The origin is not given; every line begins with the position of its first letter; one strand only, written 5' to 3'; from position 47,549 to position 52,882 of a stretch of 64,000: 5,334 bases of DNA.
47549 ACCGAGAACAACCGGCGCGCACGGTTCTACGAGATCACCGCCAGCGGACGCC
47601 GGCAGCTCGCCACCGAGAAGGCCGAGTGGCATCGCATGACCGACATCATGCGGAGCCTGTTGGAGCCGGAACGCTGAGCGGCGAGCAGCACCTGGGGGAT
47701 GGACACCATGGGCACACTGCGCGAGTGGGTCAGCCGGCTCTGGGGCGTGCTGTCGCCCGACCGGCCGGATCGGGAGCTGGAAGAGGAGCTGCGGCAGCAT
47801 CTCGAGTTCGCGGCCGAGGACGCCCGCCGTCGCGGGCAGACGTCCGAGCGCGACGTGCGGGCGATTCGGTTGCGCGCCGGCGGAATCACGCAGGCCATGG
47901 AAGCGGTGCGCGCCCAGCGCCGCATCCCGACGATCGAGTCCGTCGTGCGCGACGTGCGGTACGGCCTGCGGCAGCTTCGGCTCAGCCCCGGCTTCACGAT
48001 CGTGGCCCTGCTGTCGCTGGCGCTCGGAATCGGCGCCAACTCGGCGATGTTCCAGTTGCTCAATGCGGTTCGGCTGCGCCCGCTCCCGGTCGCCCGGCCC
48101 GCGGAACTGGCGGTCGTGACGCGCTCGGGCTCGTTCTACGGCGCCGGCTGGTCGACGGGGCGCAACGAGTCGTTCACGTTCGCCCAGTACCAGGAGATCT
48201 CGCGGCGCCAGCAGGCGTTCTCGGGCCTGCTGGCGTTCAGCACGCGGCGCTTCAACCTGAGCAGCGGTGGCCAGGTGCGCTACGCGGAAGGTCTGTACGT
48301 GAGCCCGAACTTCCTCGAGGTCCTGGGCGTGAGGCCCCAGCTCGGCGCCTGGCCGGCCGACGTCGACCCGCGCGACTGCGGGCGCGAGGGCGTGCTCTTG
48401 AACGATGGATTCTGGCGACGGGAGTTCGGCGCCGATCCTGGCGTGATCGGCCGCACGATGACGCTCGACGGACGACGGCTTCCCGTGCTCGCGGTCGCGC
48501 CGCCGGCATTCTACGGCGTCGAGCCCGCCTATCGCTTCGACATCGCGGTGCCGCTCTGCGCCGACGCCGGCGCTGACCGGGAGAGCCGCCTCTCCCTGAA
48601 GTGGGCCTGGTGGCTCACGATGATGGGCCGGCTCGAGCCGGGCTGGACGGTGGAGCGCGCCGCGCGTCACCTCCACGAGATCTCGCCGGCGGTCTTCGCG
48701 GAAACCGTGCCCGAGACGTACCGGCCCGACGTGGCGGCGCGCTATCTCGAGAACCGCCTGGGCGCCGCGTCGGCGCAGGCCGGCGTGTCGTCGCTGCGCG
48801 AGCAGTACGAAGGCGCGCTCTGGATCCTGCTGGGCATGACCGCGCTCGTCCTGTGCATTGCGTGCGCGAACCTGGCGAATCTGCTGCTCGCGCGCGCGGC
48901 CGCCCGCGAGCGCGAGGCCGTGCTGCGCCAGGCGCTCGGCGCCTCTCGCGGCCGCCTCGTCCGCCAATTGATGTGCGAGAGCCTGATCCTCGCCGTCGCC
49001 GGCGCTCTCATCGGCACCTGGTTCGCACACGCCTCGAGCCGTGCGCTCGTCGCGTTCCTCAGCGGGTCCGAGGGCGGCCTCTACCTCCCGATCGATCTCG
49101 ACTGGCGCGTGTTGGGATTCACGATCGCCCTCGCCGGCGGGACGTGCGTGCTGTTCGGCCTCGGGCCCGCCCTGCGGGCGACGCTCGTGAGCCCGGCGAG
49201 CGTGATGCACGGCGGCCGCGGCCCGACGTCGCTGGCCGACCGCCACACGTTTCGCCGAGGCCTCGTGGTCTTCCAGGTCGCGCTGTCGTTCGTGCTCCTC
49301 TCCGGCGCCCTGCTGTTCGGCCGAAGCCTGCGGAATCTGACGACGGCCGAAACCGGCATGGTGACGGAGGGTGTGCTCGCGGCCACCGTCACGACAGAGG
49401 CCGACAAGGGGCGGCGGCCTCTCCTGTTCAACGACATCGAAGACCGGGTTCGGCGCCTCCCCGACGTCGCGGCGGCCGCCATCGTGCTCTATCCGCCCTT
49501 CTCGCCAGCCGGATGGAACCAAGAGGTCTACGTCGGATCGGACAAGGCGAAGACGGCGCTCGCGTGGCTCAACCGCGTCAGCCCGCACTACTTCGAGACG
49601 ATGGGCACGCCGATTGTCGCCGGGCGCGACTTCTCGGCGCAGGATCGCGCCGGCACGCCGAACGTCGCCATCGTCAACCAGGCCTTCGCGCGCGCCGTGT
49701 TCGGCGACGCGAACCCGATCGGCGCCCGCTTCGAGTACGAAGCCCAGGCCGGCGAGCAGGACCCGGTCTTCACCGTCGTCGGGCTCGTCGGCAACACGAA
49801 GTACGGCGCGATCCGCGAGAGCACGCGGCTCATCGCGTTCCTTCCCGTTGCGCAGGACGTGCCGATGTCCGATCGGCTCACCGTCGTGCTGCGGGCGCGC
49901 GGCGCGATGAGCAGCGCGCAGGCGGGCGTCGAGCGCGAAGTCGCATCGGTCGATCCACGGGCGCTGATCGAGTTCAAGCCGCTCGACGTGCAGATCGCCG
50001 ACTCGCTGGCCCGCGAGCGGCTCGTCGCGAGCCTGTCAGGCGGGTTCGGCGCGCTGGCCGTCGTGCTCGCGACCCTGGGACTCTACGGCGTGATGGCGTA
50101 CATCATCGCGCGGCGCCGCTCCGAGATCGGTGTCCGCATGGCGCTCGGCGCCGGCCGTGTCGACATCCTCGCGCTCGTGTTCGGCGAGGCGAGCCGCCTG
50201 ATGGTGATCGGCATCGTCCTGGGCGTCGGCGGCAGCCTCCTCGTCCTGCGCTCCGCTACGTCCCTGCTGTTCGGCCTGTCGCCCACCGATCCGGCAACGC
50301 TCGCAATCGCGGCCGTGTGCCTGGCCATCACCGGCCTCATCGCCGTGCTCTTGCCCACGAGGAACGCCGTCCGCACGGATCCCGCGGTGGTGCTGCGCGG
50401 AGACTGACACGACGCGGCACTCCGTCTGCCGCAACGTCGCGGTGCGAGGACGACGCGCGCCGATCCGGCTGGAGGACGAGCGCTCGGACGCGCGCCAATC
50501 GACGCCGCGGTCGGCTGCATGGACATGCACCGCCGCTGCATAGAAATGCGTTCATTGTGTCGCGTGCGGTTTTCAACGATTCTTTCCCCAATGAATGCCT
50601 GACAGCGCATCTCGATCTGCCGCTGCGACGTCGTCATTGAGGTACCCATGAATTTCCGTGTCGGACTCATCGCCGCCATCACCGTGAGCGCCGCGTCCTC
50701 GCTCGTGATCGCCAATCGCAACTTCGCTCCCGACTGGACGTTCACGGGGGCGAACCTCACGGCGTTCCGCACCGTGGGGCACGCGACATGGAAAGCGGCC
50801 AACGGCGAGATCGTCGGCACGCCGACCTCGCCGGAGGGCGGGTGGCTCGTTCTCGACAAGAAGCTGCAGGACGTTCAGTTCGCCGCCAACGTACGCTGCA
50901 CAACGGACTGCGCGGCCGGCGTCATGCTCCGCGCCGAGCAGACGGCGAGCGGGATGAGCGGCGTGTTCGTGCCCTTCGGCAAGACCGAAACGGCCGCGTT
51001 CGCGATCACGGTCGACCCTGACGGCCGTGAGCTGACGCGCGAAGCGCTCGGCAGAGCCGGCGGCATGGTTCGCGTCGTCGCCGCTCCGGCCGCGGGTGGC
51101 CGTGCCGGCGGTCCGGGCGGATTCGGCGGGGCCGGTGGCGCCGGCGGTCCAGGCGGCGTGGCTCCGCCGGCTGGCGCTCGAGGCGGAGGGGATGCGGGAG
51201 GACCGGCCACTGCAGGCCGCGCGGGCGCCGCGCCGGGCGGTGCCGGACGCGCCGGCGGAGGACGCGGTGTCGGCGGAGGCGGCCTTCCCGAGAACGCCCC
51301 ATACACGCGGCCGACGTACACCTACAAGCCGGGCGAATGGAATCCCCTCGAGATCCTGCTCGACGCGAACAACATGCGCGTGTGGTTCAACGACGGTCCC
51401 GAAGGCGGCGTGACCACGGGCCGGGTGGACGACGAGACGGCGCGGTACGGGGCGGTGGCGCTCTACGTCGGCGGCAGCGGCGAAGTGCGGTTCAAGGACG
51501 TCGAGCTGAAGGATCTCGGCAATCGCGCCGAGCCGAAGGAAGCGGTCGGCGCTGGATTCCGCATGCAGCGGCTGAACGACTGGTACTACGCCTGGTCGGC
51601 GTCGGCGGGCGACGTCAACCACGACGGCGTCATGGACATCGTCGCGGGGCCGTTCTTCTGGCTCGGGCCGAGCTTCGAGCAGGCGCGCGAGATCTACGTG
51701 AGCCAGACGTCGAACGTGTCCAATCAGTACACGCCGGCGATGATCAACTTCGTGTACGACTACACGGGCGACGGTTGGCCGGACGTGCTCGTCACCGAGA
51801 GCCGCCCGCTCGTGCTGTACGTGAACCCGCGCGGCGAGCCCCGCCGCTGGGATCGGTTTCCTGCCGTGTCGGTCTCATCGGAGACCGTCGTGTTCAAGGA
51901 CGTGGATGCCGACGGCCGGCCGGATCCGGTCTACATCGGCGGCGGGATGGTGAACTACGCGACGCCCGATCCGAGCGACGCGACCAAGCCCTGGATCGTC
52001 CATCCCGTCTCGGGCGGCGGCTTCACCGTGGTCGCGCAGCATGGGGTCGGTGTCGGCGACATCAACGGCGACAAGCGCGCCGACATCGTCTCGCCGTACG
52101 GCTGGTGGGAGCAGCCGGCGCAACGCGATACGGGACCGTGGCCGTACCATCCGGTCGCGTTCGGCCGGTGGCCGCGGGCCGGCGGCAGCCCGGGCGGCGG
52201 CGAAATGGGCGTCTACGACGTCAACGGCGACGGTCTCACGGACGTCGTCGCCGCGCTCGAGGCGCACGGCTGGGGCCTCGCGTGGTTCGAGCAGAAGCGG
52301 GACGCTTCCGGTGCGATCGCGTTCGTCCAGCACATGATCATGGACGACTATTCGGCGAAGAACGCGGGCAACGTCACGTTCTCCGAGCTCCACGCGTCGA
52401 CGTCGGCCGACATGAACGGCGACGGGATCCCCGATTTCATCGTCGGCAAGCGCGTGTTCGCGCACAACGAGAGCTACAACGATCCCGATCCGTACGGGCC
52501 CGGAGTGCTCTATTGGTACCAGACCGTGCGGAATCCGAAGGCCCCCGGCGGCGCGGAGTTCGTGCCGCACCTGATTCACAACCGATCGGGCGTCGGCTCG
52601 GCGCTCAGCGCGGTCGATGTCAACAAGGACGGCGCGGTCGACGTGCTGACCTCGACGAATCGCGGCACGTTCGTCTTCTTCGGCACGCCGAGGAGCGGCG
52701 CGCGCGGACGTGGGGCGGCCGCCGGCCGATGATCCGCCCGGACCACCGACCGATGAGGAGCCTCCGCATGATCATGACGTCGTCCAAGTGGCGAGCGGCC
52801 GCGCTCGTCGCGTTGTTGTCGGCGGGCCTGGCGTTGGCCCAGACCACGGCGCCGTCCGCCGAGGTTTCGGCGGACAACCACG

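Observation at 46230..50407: PadR DNA-binding domain fused to a PP2C/SpoIIE phosphatase, translationally coupled to a canonical PadR-ADOP permease pair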

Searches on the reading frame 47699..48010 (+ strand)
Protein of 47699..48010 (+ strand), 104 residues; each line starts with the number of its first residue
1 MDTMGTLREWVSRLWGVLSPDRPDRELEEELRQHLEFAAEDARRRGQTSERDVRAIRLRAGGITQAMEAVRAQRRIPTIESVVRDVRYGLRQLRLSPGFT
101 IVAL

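Call 20: search_protein_families(library=pfam, proteins=[window:47699-48010:+], max_evalue=10)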
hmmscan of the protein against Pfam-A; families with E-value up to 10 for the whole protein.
window:47699-48010:+ (104 aa): 0 families

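Call 71: search_solved_structures(query=A4, max_evalue=10, show_alignments=2)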
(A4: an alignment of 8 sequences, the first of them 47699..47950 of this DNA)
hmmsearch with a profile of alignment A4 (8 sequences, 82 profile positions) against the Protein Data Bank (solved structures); distinct sequences matched with E-value up to 10: 5.
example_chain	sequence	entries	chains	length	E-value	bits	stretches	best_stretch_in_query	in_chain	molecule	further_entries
2m3s_A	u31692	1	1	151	0.21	14.6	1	15-59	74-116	Calmodulin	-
37tt_A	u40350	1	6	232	0.72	12.9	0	25-44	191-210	Z4 c3ii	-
1ggz_A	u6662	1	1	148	0.86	12.6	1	12-59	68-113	CALMODULIN-RELATED PROTEIN NB-1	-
2l1w_A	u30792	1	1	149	1.2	12.1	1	14-59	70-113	Calmodulin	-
9uc5_A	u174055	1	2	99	2.2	11.3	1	5-65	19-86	GPX62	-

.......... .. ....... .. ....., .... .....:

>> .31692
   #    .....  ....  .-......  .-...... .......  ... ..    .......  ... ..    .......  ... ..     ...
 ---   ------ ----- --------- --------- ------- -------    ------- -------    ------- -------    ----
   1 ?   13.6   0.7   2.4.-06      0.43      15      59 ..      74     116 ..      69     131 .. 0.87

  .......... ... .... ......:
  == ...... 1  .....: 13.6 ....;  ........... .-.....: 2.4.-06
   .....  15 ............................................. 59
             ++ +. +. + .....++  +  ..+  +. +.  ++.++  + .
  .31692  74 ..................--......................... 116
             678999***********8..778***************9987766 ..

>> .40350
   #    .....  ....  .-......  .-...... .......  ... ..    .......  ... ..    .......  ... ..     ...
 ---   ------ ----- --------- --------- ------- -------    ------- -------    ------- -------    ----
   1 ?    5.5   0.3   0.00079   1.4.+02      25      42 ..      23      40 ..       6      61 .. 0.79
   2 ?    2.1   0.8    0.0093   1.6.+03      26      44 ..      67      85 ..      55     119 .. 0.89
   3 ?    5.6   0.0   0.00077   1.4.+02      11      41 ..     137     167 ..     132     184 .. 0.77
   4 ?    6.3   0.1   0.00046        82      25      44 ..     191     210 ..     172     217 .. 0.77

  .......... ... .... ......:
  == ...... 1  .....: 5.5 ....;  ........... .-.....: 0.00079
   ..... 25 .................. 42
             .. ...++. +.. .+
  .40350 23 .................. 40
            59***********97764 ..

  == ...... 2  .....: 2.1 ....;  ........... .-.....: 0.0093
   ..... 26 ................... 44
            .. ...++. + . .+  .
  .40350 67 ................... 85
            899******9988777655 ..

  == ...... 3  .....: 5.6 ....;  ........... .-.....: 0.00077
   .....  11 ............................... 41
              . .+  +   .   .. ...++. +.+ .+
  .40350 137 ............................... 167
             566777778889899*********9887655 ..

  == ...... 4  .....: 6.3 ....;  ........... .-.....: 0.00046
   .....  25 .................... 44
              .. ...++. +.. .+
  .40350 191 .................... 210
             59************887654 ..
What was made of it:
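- The prefix gives no Pfam hit (call 20) and no significant PDB sequence match (call 71).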

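Call 72: search_protein_families(library=ncbifam, alignment_id=A4, max_evalue=1)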
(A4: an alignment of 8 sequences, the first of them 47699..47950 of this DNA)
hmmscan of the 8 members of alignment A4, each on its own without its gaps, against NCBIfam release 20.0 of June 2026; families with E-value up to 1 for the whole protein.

A. member 1, window:47699-47950:+ (84 aa): 2 families
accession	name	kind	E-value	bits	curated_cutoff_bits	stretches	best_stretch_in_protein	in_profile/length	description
NF038403.1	perm_prefix_1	domain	2.6e-06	27.1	30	1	14-70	2-58/59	permease prefix domain 1-containing protein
TIGR03348.1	VI_IcmF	equivalog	0.064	11.2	388.15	1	7-72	581-639/1168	type VI secretion system membrane subunit TssM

B. families by the number of members that match (of 8 scanned): 4 families
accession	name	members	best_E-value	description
NF038403.1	perm_prefix_1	8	1e-16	permease prefix domain 1-containing protein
TIGR03348.1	VI_IcmF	2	0.04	type VI secretion system membrane subunit TssM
NF047335.1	T3SS_XAC0095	1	0.058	XAC0095 family protein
TIGR02482.1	PFKA_ATP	1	0.16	6-phosphofructokinase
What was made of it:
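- Here the prefix scores just below the NF038403 cut-off (27.1 against 30) (call 72).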

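Call 78: find_homologous_proteins(query=window:47699-47950:+, max_evalue=0.001)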
Query window:47699-47950:+ (84 aa): 6 proteins with E <= 0.001 among 8 candidates.
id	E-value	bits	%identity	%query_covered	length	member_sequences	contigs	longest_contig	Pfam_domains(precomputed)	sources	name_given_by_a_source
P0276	1.0e-30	123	79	96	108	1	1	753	-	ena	-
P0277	5.7e-19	85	58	96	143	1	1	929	-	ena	-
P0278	9.6e-18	81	57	92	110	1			-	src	-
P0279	7.3e-17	79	56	96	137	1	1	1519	-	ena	-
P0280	2.1e-15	74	51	96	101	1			-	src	-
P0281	6.6e-14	69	71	61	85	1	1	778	-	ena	-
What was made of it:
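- Tried and rejected: Homolog search with the 84-aa prefix (call 78).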

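Call 86: predict_structure(alignment_id=A5)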
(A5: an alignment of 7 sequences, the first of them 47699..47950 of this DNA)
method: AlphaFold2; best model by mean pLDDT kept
length: 84 residues; sequences in the alignment: 7
mean_pLDDT: 66.3   pTM: 0.36
mean pLDDT of the five models: 66.3, 63.7, 58.8, 58.6, 57.0
residues with pLDDT >= 90: 0; 70-90: 40; 50-70: 37; < 50: 7
segments of 3 or more residues with pLDDT < 50: 1-5
pLDDT, mean of each block of 10 residues (from residue 1): 52 57 66 79 75 73 72 63 51
secondary structure, 60 per line:
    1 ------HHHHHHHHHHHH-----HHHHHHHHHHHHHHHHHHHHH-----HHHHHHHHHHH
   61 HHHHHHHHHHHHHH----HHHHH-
elements in order: H7-18 H24-44 H50-74 H79-83

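Call 90: fold_search(model_id=the predicted structure, library=pdb)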
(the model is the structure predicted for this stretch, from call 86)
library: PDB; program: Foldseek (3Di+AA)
matches with E <= 10: 67; with E <= 0.001: 0
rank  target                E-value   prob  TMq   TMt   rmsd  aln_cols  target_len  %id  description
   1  6zj3_Lx               1.7e+00  0.14  0.35  0.30   7.1        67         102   22  Cryo-EM structure of the highly atypical cytoplasmic ribosome of Euglena gracilis (released 2020-10-07)
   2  6o35_D                1.8e+00  0.44  0.42  0.36   2.6        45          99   24  Crystal structure of a de novo designed octameric helical-bundle protein (released 2020-03-18)
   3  4biy_D                2.0e+00  0.13  0.37  0.18  13.2        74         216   20  Crystal structure of CpxAHDC (monoclinic form 2) (released 2014-02-12)
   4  5xy3_R                2.1e+00  0.13  0.39  0.22  13.4        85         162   20  Large subunit of Trichomonas vaginalis ribosome (released 2017-08-30)
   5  6o35_A                3.5e+00  0.12  0.45  0.39  10.9        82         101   18  Crystal structure of a de novo designed octameric helical-bundle protein (released 2020-03-18)
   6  2gsc_D                3.7e+00  0.14  0.39  0.31   4.0        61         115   18  Crystal Structure of the Conserved Hypothetical Cytosolic Protein Xcc0516 from Xanthomonas campestris (released 2006-10-03)
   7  2gsc_A                4.0e+00  0.18  0.41  0.32   3.0        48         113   23  Crystal Structure of the Conserved Hypothetical Cytosolic Protein Xcc0516 from Xanthomonas campestris (released 2006-10-03)
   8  9e6q_AQ               4.0e+00  0.13  0.46  0.27  15.8        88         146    9  Cryo-EM structure of the Pyrobaculum calidifontis 50S ribosomal subunit in complex with Dri (released 2024-11-20)
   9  8rn9_B                4.3e+00  0.20  0.40  0.06   3.7        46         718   17  Influenza B polymerase, replicase (from "Influenza B polymerase apo-trimer" | Local refinement) (released 2024-09-11)
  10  7obz_B                4.3e+00  0.14  0.40  0.22   3.6        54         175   18  Structure of RsLOV D109G (released 2021-06-30)
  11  4biy_B                4.3e+00  0.08  0.35  0.17  13.2        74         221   20  Crystal structure of CpxAHDC (monoclinic form 2) (released 2014-02-12)
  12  4biw_B                4.3e+00  0.06  0.36  0.15  13.5        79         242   16  Crystal structure of CpxAHDC (hexagonal form) (released 2014-02-12)
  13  7nac_R                4.6e+00  0.13  0.47  0.30  16.9        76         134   12  State E2 nucleolar 60S ribosomal biogenesis intermediate - Composite model (released 2022-11-09)
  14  4v8p_GO               4.6e+00  0.13  0.48  0.27  12.9        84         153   14  T.thermophila 60S ribosomal subunit in complex with initiation factor 6. (released 2014-07-09)
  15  4v8p_EO               5.0e+00  0.12  0.48  0.28  12.9        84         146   14  T.thermophila 60S ribosomal subunit in complex with initiation factor 6. (released 2014-07-09)
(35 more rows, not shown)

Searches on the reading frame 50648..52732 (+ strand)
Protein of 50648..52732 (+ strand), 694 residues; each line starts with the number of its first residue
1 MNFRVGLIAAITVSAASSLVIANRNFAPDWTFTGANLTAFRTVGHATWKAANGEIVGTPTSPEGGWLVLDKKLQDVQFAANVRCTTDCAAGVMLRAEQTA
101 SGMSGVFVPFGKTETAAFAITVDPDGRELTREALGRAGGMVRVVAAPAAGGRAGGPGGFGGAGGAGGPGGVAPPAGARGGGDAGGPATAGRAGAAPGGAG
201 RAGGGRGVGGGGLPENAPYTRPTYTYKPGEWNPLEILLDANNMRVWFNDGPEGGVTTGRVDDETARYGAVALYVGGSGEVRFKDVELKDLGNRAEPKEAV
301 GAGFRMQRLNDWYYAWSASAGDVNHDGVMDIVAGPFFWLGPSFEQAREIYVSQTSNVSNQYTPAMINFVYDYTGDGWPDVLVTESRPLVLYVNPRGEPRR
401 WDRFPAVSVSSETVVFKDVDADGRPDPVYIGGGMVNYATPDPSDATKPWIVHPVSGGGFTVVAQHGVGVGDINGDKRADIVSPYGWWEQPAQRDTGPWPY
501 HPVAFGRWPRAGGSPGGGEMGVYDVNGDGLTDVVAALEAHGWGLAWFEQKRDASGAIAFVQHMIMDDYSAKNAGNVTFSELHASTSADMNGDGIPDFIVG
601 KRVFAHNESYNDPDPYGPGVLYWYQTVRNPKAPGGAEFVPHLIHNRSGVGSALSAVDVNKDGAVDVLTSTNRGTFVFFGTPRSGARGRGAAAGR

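Call 3: search_protein_families(library=pfam, proteins=[window:50648-52732:+], max_evalue=0.01)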
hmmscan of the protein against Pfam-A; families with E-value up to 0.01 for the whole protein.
window:50648-52732:+ (694 aa): 3 families
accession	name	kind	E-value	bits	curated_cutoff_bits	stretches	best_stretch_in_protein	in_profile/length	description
PF13517.12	FG-GAP_3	-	1.8e-23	83.3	26.9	4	371-426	1-58/61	FG-GAP-like repeat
PF06439.18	3keto-disac_hyd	-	7.4e-18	65.7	26.8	1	32-288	6-187/187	3-keto-disaccharide hydrolase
PF01839.29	FG-GAP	-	1e-15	57.6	22.1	1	315-334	2-21/37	FG-GAP repeat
